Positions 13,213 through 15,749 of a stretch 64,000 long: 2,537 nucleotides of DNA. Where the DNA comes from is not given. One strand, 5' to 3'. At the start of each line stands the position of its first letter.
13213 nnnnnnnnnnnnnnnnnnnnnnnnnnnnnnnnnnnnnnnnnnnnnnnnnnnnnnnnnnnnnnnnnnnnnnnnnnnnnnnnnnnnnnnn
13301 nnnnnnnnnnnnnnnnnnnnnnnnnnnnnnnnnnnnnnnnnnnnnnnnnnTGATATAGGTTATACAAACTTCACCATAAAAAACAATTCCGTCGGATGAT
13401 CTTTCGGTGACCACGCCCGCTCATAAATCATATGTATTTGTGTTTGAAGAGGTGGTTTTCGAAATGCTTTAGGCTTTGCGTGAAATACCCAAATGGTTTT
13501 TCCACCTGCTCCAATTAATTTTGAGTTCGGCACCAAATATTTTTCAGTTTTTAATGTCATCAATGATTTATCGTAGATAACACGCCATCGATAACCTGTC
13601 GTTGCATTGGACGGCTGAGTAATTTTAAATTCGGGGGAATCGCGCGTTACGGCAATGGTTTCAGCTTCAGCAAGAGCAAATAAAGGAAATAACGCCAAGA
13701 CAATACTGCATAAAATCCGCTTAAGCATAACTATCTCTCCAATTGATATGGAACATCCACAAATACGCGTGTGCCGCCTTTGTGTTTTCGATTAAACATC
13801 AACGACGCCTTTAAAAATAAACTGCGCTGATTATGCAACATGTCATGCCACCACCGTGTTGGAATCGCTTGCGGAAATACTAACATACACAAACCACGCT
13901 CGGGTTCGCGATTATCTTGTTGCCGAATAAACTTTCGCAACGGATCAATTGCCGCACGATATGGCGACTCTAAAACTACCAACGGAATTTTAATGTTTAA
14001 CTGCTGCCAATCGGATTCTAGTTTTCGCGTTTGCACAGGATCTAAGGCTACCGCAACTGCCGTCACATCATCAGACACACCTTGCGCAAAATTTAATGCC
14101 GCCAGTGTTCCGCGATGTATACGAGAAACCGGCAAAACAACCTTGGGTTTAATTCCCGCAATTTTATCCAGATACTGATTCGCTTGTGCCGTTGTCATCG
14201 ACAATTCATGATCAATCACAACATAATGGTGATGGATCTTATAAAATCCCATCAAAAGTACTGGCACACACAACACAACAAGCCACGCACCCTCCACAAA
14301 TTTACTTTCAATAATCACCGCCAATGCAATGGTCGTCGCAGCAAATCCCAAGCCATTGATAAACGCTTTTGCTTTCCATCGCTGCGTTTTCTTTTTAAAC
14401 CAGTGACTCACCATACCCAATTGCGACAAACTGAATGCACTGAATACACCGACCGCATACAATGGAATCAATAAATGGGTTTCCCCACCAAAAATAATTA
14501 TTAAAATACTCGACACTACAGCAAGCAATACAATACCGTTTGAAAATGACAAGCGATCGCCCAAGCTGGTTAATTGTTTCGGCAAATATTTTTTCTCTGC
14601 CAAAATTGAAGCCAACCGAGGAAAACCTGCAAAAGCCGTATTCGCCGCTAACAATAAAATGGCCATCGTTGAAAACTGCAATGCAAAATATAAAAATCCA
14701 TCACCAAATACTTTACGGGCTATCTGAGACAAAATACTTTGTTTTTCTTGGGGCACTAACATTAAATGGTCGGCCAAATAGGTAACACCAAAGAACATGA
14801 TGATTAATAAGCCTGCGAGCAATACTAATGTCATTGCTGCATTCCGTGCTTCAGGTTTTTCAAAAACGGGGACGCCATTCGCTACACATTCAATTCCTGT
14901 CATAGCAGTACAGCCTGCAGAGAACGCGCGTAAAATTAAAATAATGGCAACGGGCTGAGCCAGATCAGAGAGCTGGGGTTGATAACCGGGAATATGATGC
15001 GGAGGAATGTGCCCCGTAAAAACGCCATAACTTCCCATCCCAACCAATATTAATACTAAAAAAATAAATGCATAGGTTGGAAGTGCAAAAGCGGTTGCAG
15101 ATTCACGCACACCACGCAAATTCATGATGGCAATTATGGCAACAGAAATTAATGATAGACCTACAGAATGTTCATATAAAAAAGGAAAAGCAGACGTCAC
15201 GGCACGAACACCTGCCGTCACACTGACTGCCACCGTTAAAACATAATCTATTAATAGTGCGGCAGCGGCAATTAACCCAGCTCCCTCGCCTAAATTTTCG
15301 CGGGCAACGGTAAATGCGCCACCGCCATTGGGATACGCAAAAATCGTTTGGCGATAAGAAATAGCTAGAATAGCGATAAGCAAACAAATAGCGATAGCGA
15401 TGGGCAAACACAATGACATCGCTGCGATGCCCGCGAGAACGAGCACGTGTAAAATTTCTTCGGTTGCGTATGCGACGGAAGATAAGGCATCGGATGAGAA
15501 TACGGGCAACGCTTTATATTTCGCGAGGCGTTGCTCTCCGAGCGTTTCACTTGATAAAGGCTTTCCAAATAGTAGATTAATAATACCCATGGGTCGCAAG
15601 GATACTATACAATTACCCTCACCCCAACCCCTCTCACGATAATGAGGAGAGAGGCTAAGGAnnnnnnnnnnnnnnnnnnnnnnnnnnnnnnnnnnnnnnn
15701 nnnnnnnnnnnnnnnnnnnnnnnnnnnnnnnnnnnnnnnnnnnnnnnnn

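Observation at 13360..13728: Secreted chagasin-family cysteine-peptidase inhibitor (ICP)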

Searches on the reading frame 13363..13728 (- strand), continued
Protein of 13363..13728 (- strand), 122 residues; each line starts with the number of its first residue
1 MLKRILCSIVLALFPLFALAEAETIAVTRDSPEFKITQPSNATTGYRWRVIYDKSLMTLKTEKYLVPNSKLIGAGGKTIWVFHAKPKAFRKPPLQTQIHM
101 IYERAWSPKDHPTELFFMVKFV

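Call 32: fold_search(model_id=the predicted structure, library=pdb)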
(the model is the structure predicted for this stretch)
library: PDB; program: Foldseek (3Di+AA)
matches with E <= 10: 1585; with E <= 0.001: 11
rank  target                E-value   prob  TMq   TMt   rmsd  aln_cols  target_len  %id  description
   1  3m86_A                1.3e-06  1.00  0.58  0.64   7.9       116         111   19  Crystal structure of the cysteine protease inhibitor, EhICP2, from Entamoeba histolytica (released 2011-02-02)
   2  3m88_A                1.4e-06  1.00  0.61  0.68   7.7       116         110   17  Crystal structure of the cysteine protease inhibitor, EhICP2, from Entamoeba histolytica (released 2011-02-02)
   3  2nqd_A                2.5e-06  1.00  0.60  0.66   3.3       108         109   27  Crystal structure of cysteine protease inhibitor, chagasin, in complex with human cathepsin L (released 2007-07-24)
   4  2oul_B                4.7e-06  1.00  0.66  0.75   2.6       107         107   26  The Structure of Chagasin in Complex with a Cysteine Protease Clarifies the Binding Mode and Evolution of a New Inhibi (released 2008-02-26)
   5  3m86_B                5.9e-06  1.00  0.59  0.68   7.9       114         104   16  Crystal structure of the cysteine protease inhibitor, EhICP2, from Entamoeba histolytica (released 2011-02-02)
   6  2h7w_A                7.4e-06  1.00  0.65  0.73   2.7       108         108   26  Crystal structure of Chagasin, the endogenous cysteine-protease inhibitor from Trypanosoma cruzi (released 2006-10-10)
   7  2h7w_B                9.3e-06  1.00  0.62  0.70   4.5       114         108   24  Crystal structure of Chagasin, the endogenous cysteine-protease inhibitor from Trypanosoma cruzi (released 2006-10-10)
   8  6cjz_MODEL_1_A        2.3e-05  1.00  0.55  0.62   7.3       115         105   19  Solution Structure of Amebosin (released 2019-02-06)
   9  3m88_B                3.4e-05  1.00  0.58  0.68   7.9       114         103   16  Crystal structure of the cysteine protease inhibitor, EhICP2, from Entamoeba histolytica (released 2011-02-02)
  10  3pnr_B                6.0e-04  1.00  0.52  0.50   9.8       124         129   19  Structure of PbICP-C in complex with falcipain-2 (released 2011-07-27)
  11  8k2l                  8.9e-04  1.00  0.46  0.13   9.5       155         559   10  Crystal structure of Group 4 Monosaccharide-releasing beta-N-acetylgalactosaminidase NgaP2 from Paenibacillus sp. TS12,  (released 2024-04-24)
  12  8k2m                  1.1e-03  1.00  0.45  0.13   8.1       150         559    7  Crystal structure of Group 4 Monosaccharide-releasing beta-N-acetylgalactosaminidase NgaP2 from Paenibacillus sp. TS12 i (released 2024-04-24)
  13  9ijj_4J               1.3e-03  1.00  0.36  0.09   6.5       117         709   14  In situ structure of the central apparatus in mouse sperm axoneme. (released 2025-06-04)
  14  8k2h_B                1.9e-03  1.00  0.48  0.13   5.6       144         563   12  Crystal structure of Group 2Oligosaccharide/Monosaccharide-releasing beta-N-acetylhexosaminidase NgaAt from Arabidopsi (released 2024-04-24)
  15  8k2i_B                2.2e-03  1.00  0.53  0.15   4.9       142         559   10  Crystal structure of Group 2 Oligosaccharide/Monosaccharide-releasing beta-N-acetylhexosaminidase NgaAt from Arabidops (released 2024-04-24)
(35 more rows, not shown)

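Call 35: find_encoding_contigs(protein=P0210, flank=6000, max_places=2)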
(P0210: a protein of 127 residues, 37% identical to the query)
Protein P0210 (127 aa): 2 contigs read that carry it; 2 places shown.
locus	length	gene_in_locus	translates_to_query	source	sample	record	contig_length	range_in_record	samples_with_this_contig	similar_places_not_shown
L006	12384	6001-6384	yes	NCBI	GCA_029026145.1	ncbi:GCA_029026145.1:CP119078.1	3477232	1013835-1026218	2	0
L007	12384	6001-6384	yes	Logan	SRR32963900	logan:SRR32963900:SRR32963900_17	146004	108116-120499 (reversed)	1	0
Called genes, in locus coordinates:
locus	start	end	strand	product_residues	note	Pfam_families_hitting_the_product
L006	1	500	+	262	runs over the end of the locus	PF02567:PhzC-PhzF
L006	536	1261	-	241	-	-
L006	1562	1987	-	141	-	-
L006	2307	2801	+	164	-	-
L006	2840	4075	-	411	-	PF07690:MFS_1, PF06779:MFS_4 (faint)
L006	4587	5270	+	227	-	-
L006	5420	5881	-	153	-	PF22547:2H-SAK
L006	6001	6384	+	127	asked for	PF09394:Inhibitor_I42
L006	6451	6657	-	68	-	PF00313:CSD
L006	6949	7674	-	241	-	PF03734:YkuD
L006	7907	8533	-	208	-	PF25182:NonGDSL, PF00657:Lipase_GDSL, PF13472:Lipase_GDSL_2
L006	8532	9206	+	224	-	PF00005:ABC_tran, PF02463:SMC_N (faint)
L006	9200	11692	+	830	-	PF12704:MacB_PCD (faint), PF02687:FtsX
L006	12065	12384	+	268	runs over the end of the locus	PF04280:Tim44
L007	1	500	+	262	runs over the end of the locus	PF02567:PhzC-PhzF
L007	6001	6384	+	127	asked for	PF09394:Inhibitor_I42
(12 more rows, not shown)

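Call 36: find_encoding_contigs(protein=P0010, flank=6000, max_places=2)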
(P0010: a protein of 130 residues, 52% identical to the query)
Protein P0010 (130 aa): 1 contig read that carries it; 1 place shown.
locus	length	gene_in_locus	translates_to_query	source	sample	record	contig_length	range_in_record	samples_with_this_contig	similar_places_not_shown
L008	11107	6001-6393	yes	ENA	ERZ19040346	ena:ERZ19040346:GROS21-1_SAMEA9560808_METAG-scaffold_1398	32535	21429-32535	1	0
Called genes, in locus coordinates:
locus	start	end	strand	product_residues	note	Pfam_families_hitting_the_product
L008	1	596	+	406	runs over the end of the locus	-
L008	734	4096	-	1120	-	PF17757:UvrB_inter, PF21132:MFD_D3, PF02559:CarD_TRCF_RID, PF00270:DEAD, PF04851:ResIII, PF00271:Helicase_C, PF22590:Cas3-like_C_2 (weak), PF03461:TRCF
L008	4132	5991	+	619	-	PF13520:AA_permease_2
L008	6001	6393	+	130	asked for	PF09394:Inhibitor_I42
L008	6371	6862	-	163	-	PF00186:DHFR_1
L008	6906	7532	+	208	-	PF00265:TK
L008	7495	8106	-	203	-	PF21176:RecR_HhH, PF02132:RecR_ZnF (weak), PF01751:Toprim, PF13662:Toprim_4, PF21175:RecR_C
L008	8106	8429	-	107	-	PF02575:YbaB_DNA_bd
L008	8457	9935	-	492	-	PF05496:RuvB_N (weak), PF13177:DNA_pol3_delta2, PF13191:AAA_16 (weak), PF00004:AAA, PF07728:AAA_5 (weak), PF22608:DNAX_ATPase_lid, PF12169:DNA_pol3_gamma3, PF12170:DNA_pol3_tau_5, +2 more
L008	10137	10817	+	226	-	PF02578:Cu-oxidase_4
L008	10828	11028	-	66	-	-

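Call 37: find_encoding_contigs(protein=P0185, flank=6000, max_places=3)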
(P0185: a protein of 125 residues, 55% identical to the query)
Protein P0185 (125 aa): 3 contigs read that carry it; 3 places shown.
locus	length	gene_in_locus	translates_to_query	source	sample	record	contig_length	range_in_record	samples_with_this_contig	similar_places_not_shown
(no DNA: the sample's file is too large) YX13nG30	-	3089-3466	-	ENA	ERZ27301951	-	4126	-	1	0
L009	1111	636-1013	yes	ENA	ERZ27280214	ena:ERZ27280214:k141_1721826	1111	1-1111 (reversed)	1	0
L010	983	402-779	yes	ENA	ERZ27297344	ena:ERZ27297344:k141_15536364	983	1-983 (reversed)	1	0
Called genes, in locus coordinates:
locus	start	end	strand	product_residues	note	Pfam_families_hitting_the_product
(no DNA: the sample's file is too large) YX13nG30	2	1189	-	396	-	?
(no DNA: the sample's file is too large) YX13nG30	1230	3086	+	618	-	PF13520:AA_permease_2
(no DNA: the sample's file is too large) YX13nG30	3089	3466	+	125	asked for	PF09394:Inhibitor_I42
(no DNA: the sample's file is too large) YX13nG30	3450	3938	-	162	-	PF00186:DHFR_1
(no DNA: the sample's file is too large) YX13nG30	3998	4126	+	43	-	?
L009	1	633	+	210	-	?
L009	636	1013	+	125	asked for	PF09394:Inhibitor_I42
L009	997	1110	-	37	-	?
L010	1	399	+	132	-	?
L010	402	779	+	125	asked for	PF09394:Inhibitor_I42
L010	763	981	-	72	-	?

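Call 82: search_protein_families(library=pfam, proteins=[L002:9144-11096:-], max_evalue=10)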
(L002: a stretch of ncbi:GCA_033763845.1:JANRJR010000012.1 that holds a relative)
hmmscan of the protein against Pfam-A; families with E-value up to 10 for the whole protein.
L002:9144-11096:- (651 aa): 1 family
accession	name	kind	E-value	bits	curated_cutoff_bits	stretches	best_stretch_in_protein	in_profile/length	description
PF08719.17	NADAR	-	0.00049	20.8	35.1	1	533-582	103-162/163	NADAR domain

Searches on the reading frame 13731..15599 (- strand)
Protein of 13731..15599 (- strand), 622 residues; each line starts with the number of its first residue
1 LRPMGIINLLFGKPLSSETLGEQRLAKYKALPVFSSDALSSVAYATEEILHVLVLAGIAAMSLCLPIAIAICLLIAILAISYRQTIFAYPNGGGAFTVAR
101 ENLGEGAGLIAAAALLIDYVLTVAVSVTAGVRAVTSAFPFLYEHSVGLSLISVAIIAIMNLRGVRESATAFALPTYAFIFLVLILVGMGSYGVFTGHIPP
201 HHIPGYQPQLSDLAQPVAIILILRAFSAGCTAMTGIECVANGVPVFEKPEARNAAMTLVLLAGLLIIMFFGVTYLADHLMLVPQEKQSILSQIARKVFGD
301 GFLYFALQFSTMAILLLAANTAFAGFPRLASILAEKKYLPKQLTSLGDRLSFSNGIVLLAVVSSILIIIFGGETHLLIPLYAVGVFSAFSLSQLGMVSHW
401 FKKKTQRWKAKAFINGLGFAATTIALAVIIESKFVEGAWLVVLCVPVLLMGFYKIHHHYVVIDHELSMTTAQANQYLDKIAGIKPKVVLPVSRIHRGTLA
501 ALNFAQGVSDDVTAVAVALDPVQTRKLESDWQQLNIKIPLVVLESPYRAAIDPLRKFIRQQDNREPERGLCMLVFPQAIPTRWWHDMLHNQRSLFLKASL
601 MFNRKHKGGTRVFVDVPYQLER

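Call 14: search_protein_families(library=pfam, proteins=[window:13731-15599:-], max_evalue=0.00001)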
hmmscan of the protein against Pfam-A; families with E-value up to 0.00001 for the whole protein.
window:13731-15599:- (622 aa): 1 family
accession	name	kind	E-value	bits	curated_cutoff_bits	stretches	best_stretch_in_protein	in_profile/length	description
PF13520.12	AA_permease_2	-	4.8e-32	111.8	27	1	38-430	14-405/427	Amino acid permease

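Call 38: search_protein_families(library=ncbifam, proteins=[window:13734-15599:-], max_evalue=0.00001)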
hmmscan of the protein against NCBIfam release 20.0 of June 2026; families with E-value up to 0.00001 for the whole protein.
window:13734-15599:- (622 aa): 0 families

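Call 79: search_solved_structures(query=window:13734-15599:-, max_evalue=0.01)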
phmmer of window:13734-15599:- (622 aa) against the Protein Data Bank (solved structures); distinct sequences matched with E-value up to 0.01: 1.
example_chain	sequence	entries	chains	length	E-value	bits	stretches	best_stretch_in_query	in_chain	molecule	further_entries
6s3k_B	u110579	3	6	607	5.5e-152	510.7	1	8-604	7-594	APC family permease | Potassium transporter KimA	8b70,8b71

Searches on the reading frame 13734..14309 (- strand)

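Call 51: search_protein_families(library=pfam, proteins=[window:13734-14309:-], max_evalue=1)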
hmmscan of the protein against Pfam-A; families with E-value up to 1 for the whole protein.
window:13734-14309:- (192 aa): 1 family
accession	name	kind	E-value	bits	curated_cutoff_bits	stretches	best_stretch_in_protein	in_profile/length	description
PF17819.6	Tex55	-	0.21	12.3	26.6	1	28-122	29-112/146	Testis-specific expressed protein 55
